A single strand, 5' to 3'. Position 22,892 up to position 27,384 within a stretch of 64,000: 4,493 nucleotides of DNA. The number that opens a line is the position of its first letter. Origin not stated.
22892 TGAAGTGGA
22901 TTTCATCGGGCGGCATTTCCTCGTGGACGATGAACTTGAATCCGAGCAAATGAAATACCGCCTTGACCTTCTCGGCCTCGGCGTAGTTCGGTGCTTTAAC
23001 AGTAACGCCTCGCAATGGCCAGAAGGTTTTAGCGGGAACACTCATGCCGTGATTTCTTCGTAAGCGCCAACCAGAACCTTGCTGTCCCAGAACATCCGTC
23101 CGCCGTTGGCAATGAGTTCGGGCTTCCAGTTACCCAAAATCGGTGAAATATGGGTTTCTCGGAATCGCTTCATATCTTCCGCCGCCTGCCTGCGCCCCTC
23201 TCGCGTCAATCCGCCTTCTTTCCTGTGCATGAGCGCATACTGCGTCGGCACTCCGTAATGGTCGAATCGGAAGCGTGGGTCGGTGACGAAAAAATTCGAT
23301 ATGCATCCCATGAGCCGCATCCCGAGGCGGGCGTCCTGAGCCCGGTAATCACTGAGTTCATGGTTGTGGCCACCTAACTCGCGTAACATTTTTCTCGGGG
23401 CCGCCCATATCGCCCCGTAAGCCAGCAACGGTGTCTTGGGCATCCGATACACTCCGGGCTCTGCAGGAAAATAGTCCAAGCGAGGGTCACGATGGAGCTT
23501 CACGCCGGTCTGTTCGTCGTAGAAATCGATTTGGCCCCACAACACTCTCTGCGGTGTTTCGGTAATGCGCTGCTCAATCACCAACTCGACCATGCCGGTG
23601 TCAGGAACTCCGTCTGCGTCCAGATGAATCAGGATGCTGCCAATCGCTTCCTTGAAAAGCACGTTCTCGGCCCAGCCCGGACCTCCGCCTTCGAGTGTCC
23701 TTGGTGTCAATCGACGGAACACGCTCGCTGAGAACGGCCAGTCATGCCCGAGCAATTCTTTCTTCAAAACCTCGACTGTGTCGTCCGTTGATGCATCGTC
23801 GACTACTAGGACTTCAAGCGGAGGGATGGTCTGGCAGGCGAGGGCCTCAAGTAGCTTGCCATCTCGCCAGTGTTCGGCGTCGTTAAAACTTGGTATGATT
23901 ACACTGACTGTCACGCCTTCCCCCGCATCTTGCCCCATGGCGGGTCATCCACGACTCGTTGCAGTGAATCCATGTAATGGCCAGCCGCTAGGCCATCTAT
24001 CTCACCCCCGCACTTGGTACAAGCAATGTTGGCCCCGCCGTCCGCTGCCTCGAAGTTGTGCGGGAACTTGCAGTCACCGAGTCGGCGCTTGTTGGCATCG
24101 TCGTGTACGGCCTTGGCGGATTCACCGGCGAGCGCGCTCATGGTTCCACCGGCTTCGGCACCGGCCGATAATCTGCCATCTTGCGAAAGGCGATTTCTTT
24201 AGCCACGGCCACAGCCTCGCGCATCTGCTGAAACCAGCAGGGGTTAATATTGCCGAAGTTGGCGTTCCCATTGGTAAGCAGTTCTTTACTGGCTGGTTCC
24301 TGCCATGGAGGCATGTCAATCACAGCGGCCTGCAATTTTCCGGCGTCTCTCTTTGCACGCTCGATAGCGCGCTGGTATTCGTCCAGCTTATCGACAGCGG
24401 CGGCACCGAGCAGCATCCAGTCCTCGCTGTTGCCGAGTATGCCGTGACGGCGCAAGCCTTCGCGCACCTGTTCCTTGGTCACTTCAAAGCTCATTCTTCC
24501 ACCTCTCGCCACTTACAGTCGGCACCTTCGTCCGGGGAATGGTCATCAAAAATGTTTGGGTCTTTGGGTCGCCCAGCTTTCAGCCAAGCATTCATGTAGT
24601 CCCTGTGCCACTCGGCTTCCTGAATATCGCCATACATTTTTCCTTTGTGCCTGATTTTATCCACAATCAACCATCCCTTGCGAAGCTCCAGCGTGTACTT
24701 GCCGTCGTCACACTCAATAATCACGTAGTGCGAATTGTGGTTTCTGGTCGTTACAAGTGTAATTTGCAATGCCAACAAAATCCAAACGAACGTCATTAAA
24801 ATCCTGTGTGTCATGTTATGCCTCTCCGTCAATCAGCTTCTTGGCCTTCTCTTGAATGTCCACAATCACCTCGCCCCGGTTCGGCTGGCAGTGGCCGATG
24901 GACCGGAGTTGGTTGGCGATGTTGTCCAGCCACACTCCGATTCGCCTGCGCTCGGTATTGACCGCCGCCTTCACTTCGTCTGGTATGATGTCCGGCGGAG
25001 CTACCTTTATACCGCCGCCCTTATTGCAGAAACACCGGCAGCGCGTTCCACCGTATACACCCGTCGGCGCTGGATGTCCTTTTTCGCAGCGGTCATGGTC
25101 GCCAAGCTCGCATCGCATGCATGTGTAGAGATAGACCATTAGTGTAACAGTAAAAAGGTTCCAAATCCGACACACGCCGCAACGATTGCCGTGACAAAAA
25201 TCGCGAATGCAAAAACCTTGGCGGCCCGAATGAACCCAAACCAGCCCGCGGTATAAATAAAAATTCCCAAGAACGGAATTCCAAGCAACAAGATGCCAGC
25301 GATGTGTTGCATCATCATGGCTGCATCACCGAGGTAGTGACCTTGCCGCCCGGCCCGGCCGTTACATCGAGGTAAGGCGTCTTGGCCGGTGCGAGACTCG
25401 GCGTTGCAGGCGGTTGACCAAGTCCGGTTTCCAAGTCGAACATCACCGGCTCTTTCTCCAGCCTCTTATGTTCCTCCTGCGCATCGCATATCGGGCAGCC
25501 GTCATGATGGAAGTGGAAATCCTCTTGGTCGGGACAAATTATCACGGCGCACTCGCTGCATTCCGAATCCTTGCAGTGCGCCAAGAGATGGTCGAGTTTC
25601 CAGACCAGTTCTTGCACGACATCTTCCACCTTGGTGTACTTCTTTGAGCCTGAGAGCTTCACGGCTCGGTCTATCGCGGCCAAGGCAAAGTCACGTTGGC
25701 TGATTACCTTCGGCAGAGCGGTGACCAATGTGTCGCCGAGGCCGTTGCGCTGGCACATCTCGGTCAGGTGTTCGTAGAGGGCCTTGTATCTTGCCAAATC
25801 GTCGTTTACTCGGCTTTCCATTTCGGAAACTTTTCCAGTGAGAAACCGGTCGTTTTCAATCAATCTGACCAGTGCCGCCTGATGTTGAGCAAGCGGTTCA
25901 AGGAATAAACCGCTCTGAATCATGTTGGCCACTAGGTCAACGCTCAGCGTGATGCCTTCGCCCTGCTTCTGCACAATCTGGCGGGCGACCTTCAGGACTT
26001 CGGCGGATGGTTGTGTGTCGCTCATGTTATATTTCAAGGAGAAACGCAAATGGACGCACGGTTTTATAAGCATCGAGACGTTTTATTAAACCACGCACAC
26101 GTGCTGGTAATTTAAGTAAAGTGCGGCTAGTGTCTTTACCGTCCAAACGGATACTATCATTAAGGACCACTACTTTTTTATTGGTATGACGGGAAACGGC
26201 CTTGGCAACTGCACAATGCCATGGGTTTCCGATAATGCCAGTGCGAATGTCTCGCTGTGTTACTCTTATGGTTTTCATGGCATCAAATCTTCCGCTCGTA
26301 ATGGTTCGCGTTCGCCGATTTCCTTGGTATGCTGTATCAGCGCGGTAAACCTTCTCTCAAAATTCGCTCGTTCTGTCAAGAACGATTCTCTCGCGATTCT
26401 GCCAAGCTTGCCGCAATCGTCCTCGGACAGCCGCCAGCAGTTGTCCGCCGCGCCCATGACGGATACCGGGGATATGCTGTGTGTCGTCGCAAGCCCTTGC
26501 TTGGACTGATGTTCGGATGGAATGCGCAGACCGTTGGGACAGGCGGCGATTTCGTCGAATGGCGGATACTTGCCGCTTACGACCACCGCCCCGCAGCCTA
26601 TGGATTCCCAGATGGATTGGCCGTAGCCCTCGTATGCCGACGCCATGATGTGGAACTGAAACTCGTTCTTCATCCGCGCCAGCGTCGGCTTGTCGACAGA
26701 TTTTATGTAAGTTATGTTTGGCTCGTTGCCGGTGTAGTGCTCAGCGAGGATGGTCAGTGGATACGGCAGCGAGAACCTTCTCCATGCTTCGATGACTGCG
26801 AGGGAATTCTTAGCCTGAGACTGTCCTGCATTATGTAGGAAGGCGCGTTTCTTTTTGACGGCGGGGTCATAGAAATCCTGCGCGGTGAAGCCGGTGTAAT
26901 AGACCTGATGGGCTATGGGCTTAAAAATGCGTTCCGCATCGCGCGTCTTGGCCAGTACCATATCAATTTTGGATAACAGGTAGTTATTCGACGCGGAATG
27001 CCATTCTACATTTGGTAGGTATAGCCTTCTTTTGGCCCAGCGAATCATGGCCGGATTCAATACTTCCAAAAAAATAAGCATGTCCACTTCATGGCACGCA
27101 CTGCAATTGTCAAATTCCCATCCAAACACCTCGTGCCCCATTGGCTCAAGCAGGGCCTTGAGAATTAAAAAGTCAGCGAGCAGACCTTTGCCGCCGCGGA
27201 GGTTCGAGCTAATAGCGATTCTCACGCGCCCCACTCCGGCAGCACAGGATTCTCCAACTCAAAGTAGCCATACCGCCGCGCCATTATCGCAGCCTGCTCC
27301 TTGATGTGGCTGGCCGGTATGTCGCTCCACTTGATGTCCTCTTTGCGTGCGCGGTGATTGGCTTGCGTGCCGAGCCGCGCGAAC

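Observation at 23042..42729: About 20-kb glycan synthesis and decoration island embedded in the phage between the portal and MuF modules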

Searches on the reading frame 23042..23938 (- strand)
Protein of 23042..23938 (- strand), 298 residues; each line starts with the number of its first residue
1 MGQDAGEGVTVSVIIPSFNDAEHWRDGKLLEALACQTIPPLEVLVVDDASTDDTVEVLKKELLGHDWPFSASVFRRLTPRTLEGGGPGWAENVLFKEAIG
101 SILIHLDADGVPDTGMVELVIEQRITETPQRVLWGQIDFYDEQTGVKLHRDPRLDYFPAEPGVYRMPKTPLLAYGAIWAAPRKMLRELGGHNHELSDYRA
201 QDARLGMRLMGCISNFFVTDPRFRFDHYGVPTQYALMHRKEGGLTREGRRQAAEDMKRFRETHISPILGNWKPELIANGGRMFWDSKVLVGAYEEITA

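Call 4: search_protein_families(library=pfam, proteins=[window:23042-23938:-], max_evalue=0.01)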
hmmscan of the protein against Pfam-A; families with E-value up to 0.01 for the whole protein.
window:23042-23938:- (298 aa): 2 families
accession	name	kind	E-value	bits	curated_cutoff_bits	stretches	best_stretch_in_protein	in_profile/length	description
PF00535.33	Glycos_transf_2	-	2.4e-14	54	23.3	1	12-169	1-148/168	Glycosyl transferase family 2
PF10111.15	Glyco_tranf_2_2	-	0.00036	20.5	27.3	1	12-224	1-214/276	Glycosyltransferase like family 2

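Call 11: find_encoding_contigs(protein=window:23042-23938:-, flank=10000, max_places=10)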
Protein window:23042-23938:- (298 aa): 6 contigs read that carry it; 3 places shown.
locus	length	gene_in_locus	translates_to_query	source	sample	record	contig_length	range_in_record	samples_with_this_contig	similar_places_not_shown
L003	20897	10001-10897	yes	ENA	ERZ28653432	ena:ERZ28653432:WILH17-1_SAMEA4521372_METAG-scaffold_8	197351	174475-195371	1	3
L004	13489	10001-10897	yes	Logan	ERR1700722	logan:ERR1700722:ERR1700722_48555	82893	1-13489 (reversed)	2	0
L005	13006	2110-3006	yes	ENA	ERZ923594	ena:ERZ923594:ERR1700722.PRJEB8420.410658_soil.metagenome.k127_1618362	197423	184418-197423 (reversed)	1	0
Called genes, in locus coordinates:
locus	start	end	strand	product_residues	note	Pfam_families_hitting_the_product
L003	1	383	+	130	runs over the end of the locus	PF24729:Acb2_Tad1_hairpin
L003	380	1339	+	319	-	PF24785:RXYLT1_C (weak)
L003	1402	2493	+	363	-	PF01145:Band_7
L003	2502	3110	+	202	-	PF05175:MTS (weak), PF01209:Ubie_methyltran (weak), PF02353:CMAS (weak), PF13489:Methyltransf_23, PF13847:Methyltransf_31, PF08241:Methyltransf_11, PF08242:Methyltransf_12, PF13649:Methyltransf_25, +1 more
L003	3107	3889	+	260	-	PF01531:Glyco_transf_11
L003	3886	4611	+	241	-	-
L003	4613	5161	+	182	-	-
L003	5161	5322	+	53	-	-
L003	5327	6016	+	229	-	PF05050:Methyltransf_21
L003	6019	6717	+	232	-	-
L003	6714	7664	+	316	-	-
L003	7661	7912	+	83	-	-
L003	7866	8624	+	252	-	-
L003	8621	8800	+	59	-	-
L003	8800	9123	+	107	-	-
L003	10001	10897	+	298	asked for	PF00535:Glycos_transf_2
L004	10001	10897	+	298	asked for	PF00535:Glycos_transf_2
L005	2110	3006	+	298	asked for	PF00535:Glycos_transf_2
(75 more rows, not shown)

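Call 110: search_protein_families(library=phrogs, proteins=[window:23042-23938:-], max_evalue=0.001)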
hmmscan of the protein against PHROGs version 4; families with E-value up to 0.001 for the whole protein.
window:23042-23938:- (298 aa): 1 family
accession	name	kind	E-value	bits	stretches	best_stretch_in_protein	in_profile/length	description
phrog_841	-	moron, auxiliary metabolic gene and host takeover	0.0009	19.8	0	11-109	4-96/309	GtrB-like O-antigen conversion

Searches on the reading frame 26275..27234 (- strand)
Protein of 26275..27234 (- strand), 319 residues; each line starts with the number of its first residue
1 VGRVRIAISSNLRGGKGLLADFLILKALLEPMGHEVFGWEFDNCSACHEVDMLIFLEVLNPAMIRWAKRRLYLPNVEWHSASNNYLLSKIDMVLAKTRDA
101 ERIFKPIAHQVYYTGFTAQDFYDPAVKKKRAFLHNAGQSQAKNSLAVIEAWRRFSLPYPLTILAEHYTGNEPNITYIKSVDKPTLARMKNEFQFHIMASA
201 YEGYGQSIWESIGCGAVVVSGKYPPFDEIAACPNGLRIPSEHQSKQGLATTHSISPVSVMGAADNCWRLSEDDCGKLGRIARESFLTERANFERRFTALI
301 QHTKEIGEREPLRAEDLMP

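Call 4: search_protein_families(library=pfam, proteins=[window:26275-27234:-], max_evalue=0.01)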
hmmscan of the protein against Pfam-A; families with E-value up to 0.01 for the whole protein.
window:26275-27234:- (319 aa): 2 families
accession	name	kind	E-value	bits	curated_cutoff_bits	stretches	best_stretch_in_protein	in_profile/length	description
PF00534.26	Glycos_transf_1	-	0.0012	18.8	26.4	1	168-230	69-131/172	Glycosyl transferases group 1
PF13692.12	Glyco_trans_1_4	-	0.0088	16.7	27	0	168-240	55-126/142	Glycosyl transferases group 1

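Call 82: search_protein_families(library=ncbifam, proteins=[window:26275-27225:-], max_evalue=0.05)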
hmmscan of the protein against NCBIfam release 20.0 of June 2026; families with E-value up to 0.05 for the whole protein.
window:26275-27225:- (316 aa): 3 families
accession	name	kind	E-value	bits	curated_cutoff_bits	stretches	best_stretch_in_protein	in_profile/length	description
TIGR02918.1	TIGR02918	equivalog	0.0011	17.7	574.6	1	172-243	376-449/500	accessory Sec system glycosyltransferase GtfA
NF053787.1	GlcN_PG_synth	equivalog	0.0046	15.8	480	1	131-240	202-313/361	N-acetylglucosaminyl phosphatidylglycerol synthase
TIGR04047.1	MSMEG_0565_glyc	hypoth_equivalog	0.01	15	259.85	1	180-227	271-315/373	MSMEG_0565 family glycosyltransferase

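Call 110: search_protein_families(library=phrogs, proteins=[window:26275-27225:-], max_evalue=0.001)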
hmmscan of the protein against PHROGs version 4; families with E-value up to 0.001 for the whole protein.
window:26275-27225:- (316 aa): 1 family
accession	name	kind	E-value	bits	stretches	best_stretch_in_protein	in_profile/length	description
phrog_2170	-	moron, auxiliary metabolic gene and host takeover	6e-07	29.8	1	62-236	99-303/374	glycosyltransferase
